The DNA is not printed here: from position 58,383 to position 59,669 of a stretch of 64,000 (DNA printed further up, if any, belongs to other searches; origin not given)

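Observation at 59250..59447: PqqD-like RiPP-recognition-element-like segment fused to the N-terminus of the SagB-type dehydrogenase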

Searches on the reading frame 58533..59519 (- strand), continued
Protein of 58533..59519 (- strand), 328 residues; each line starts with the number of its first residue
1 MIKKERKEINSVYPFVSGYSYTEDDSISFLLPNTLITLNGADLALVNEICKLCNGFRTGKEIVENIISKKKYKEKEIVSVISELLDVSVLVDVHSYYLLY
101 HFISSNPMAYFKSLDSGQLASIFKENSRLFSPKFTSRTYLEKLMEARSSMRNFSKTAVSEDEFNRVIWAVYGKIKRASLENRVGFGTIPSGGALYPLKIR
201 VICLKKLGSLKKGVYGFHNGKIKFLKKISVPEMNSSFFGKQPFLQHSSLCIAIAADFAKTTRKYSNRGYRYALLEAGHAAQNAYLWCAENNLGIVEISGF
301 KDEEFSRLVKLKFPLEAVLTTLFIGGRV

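Call 37: find_encoding_contigs(protein=P0002, flank=6000, max_places=1)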
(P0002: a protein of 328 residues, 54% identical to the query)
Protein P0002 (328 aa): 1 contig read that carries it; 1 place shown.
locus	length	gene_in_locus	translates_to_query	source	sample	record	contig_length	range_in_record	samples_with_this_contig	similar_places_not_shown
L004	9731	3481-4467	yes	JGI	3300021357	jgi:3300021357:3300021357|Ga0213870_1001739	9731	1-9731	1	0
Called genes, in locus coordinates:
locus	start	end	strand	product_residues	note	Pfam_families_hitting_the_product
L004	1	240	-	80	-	?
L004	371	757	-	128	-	-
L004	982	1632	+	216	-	PF00027:cNMP_binding, PF13545:HTH_Crp_2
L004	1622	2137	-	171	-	PF01243:PNPOx_N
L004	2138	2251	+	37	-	-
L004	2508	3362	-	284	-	-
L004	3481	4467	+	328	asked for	PF00881:Nitroreductase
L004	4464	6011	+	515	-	PF02624:YcaO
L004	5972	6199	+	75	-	PF13683:rve_3 (weak), PF13333:rve_2 (weak)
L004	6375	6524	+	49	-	-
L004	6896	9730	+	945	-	?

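Call 38: find_encoding_contigs(protein=P0048, flank=6000, max_places=1)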
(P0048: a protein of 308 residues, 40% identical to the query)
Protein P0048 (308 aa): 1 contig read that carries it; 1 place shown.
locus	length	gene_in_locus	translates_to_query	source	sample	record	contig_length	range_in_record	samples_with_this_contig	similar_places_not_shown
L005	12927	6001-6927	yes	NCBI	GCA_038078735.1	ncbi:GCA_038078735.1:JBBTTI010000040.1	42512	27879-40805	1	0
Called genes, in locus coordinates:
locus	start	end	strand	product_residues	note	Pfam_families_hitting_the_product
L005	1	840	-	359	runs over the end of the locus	PF00953:Glycos_transf_4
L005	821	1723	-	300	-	PF00768:Peptidase_S11, PF13354:Beta-lactamase2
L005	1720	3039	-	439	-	PF01336:tRNA_anti-codon, PF00152:tRNA-synt_2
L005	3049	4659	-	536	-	PF16927:HisKA_7TM, PF00512:HisKA, PF02518:HATPase_c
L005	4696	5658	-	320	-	PF12147:Methyltransf_20 (weak), PF13847:Methyltransf_31 (weak), PF08241:Methyltransf_11 (faint), PF08242:Methyltransf_12 (weak), PF13649:Methyltransf_25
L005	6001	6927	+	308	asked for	PF00881:Nitroreductase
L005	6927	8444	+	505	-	PF02624:YcaO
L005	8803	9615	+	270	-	PF01636:APH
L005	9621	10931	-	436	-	PF07969:Amidohydro_3 (faint), PF01979:Amidohydro_1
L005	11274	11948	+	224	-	-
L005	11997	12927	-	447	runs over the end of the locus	-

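Call 39: find_encoding_contigs(protein=P0065, flank=6000, max_places=1)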
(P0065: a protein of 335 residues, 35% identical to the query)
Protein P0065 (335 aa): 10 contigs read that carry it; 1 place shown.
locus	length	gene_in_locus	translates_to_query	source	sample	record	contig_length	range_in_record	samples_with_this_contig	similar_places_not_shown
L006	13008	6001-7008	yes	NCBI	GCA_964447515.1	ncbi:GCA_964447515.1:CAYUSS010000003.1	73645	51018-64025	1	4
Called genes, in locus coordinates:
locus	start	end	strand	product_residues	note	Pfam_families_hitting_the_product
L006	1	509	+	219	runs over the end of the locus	PF02585:PIG-L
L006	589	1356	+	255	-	PF01861:BpsA_C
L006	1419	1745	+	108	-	-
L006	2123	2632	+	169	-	PF00293:NUDIX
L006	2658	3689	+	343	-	PF00348:polyprenyl_synt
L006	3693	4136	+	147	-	PF01894:YjbQ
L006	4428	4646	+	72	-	PF24113:DUF7387 (weak)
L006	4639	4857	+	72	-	PF07927:HicA_toxin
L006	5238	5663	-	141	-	PF03848:TehB, PF13847:Methyltransf_31, PF08241:Methyltransf_11, PF08242:Methyltransf_12 (weak), PF13649:Methyltransf_25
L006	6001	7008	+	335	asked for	PF00881:Nitroreductase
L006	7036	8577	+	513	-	PF02624:YcaO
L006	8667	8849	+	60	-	-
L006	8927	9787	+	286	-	PF10026:DUF2268, PF25594:GldB_lipo (weak)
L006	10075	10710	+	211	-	PF13023:HD_3, PF01966:HD (weak)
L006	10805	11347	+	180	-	-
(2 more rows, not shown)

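Call 47: find_encoding_contigs(protein=P0087, flank=6000, max_places=1)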
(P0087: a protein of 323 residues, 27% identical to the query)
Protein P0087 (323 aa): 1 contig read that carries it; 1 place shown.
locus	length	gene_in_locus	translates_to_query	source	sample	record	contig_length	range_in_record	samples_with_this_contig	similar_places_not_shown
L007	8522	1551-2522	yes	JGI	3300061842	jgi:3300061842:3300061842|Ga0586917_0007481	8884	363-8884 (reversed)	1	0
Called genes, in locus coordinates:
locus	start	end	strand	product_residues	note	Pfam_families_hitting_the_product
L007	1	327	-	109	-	?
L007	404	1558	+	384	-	-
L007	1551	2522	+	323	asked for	PF00881:Nitroreductase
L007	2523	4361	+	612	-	PF02624:YcaO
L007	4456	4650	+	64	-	-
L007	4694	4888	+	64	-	-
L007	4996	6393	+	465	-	PF08245:Mur_ligase_M, PF02875:Mur_ligase_C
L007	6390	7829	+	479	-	PF23186:DUF7059, PF05175:MTS, PF06325:PrmA (weak), PF08241:Methyltransf_11 (weak), PF13649:Methyltransf_25, PF13847:Methyltransf_31, PF25004:DUF7782 (weak)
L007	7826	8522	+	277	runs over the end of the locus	PF00583:Acetyltransf_1, PF13508:Acetyltransf_7, PF18014:Acetyltransf_18 (weak)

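Call 48: find_encoding_contigs(protein=P0068, flank=6000, max_places=1)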
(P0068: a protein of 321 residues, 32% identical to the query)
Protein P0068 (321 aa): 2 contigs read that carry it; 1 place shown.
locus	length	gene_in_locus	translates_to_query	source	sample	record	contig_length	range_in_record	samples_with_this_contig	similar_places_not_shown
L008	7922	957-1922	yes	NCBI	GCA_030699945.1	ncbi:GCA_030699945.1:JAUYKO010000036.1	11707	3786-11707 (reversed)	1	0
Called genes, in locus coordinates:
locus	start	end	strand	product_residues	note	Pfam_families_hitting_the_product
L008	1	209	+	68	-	?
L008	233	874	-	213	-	PF10026:DUF2268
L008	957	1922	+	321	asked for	PF00881:Nitroreductase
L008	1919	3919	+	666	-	PF02624:YcaO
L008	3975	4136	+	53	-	-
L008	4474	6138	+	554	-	PF00005:ABC_tran, PF01078:Mg_chelatase (faint), PF02463:SMC_N (faint), PF05729:NACHT (faint), PF13175:AAA_15 (faint), PF13304:AAA_21 (faint), PF12848:ABC_tran_Xtn (weak), PF00005:ABC_tran, +2 more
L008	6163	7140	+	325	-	PF02016:Peptidase_S66, PF17676:Peptidase_S66C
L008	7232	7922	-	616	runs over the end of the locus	PF03485:Arg_tRNA_synt_N, PF00750:tRNA-synt_1d, PF05746:DALR_1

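Call 49: find_encoding_contigs(protein=P0080, flank=6000, max_places=1)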
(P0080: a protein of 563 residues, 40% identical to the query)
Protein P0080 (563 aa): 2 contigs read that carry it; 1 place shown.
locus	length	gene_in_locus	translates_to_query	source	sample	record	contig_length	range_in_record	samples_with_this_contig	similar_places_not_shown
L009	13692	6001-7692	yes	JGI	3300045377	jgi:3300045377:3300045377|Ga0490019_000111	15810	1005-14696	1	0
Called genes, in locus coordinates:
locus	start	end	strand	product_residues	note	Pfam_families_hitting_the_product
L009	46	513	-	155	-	PF00583:Acetyltransf_1, PF13673:Acetyltransf_10, PF13508:Acetyltransf_7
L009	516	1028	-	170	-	PF00156:Pribosyltran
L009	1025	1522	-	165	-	PF06414:Zeta_toxin (weak), PF07931:CPT (weak), PF13238:AAA_18, PF13207:AAA_17 (weak)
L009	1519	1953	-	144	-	PF00583:Acetyltransf_1, PF13673:Acetyltransf_10, PF13508:Acetyltransf_7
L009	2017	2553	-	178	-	PF13302:Acetyltransf_3, PF13420:Acetyltransf_4 (weak), PF00583:Acetyltransf_1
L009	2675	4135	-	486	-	PF13173:AAA_14, PF13635:DUF4143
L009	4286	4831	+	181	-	-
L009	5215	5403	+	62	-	-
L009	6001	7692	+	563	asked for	PF00881:Nitroreductase, PF02624:YcaO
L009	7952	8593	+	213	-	PF10026:DUF2268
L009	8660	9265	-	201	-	-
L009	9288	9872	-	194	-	-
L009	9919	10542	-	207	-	-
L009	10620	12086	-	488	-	-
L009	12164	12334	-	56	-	-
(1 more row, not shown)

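Call 52: search_protein_families(library=ncbifam, proteins=[L008:1919-3919:+, L007:2523-4361:+, L007:404-1558:+, L004:2508-3362:-], max_evalue=1)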
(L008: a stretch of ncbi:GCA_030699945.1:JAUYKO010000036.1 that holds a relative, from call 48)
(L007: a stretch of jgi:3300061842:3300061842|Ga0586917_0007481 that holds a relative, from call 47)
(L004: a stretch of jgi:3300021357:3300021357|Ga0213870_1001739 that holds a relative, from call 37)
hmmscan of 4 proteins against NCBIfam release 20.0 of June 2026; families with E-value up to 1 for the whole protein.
L008:1919-3919:+ (666 aa): 3 families
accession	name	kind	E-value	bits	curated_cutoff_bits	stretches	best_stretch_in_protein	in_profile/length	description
TIGR03604.1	TOMM_cyclo_SagD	subfamily_domain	1.2e-50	172.5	219.25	1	309-649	6-368/377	thiazole/oxazole-forming peptide maturase, SagD family component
TIGR03266.1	methan_mark_1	equivalog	2.9e-16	59.4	365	1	312-620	65-362/376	YcaO-related McrA-glycine thioamidation protein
TIGR00702.1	TIGR00702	domain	1.8e-12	47.1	75.65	1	311-621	60-365/377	YcaO-type kinase domain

L007:2523-4361:+ (612 aa): 3 families
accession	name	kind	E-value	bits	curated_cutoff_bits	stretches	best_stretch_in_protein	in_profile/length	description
TIGR03604.1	TOMM_cyclo_SagD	subfamily_domain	3.9e-40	137.9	219.25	1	257-611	1-376/377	thiazole/oxazole-forming peptide maturase, SagD family component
TIGR03266.1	methan_mark_1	equivalog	1.6e-15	57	365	1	256-529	56-317/376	YcaO-related McrA-glycine thioamidation protein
TIGR00702.1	TIGR00702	domain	4.5e-14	52.3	75.65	1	256-474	52-268/377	YcaO-type kinase domain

L007:404-1558:+ (384 aa): 1 family
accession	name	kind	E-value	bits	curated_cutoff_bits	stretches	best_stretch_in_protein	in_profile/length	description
TIGR04047.1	MSMEG_0565_glyc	hypoth_equivalog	0.024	13.8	259.85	1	21-101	19-100/373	MSMEG_0565 family glycosyltransferase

L004:2508-3362:- (284 aa): 0 families

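Call 59: find_related_loci(query=A1, collection=genome_contigs, flank=5000)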
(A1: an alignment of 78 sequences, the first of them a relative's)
Query A1 (328 aa) in genome_contigs; peptide patterns used: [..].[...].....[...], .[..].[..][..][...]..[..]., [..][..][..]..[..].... (x = any residue, [..] = any of these).
599 stretches matched a pattern (row limit reached: there are more); 556 encode a relative of the query (tblastn E <= 1e-3); the best 80 are kept; 80 distinct loci.
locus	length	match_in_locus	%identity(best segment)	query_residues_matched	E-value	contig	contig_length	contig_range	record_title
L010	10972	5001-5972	40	3-327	9e-76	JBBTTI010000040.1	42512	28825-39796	MAG: Patescibacteria group bacterium isolate H14-bin043_1 H14_bin043_1_000000000040, whole genome shotgun sequence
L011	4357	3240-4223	41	2-327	9e-75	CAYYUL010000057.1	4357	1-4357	MAG TPA_asm: uncultured Candidatus Saccharibacteria bacterium isolate SRP269290_co2_270 genome assembly, contig: NODE_31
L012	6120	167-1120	39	11-327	3e-70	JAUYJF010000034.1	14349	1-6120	MAG: Candidatus Yanofskybacteria bacterium isolate C24_metabat.bin.125 C24_k141_232913, whole genome shotgun sequence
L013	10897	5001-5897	37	13-325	1e-60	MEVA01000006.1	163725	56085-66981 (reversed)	MAG: candidate division WWE3 bacterium RIFCSPHIGHO2_01_FULL_42_13 rifcsphigho2_01_scaffold_188, whole genome shotgun seq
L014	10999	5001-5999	35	1-325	5e-51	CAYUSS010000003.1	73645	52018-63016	MAG TPA_asm: uncultured Candidatus Saccharibacteria bacterium isolate binchicken_co34_299 genome assembly, contig: NODE_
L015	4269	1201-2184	30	7-323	2e-46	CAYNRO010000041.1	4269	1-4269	MAG TPA_asm: uncultured Candidatus Saccharibacteria bacterium isolate binchicken_co181_174 genome assembly, contig: NODE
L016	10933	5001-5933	31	13-325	1e-43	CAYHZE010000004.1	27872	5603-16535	MAG TPA_asm: uncultured Candidatus Saccharibacteria bacterium isolate ERP119705_co17_184 genome assembly, contig: NODE_1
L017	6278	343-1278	30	15-323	1e-41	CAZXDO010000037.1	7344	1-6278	MAG TPA_asm: uncultured Candidatus Saccharibacteria bacterium isolate SRP067234_co1_334 genome assembly, contig: k99_136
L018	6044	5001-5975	31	9-323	9e-42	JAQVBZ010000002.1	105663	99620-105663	MAG: Candidatus Paceibacterota bacterium isolate STD2_77 NODE_567_length_105663_cov_5.751450_Sandtown_D2, whole genome s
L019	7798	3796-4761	31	14-325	2e-39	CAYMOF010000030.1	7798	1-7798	MAG TPA_asm: uncultured Candidatus Saccharibacteria bacterium isolate SRP141376_co2_385 genome assembly, contig: NODE_16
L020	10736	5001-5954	32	3-325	1e-38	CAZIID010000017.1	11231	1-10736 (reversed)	MAG TPA_asm: uncultured Candidatus Saccharibacteria bacterium isolate SRP272421_co4_124 genome assembly, contig: NODE_17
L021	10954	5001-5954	31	3-325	1e-38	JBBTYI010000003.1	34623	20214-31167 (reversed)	MAG: Patescibacteria group bacterium isolate H43-bin026_1 H43_bin026_1_000000000003, whole genome shotgun sequence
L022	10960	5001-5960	30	7-326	5e-38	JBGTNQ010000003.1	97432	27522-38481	MAG: Candidatus Paceibacteria bacterium isolate JTS-RE391 k141_6850900, whole genome shotgun sequence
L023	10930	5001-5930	30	14-325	2e-40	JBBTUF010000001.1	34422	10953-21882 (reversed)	MAG: Patescibacteria group bacterium isolate H43-bin009_1 H43_bin009_1_000000000001, whole genome shotgun sequence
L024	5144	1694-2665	28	9-323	3e-38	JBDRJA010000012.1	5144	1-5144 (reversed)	MAG: Patescibacteria group bacterium isolate MEGAHIT-group-1.615 k141_13277100, whole genome shotgun sequence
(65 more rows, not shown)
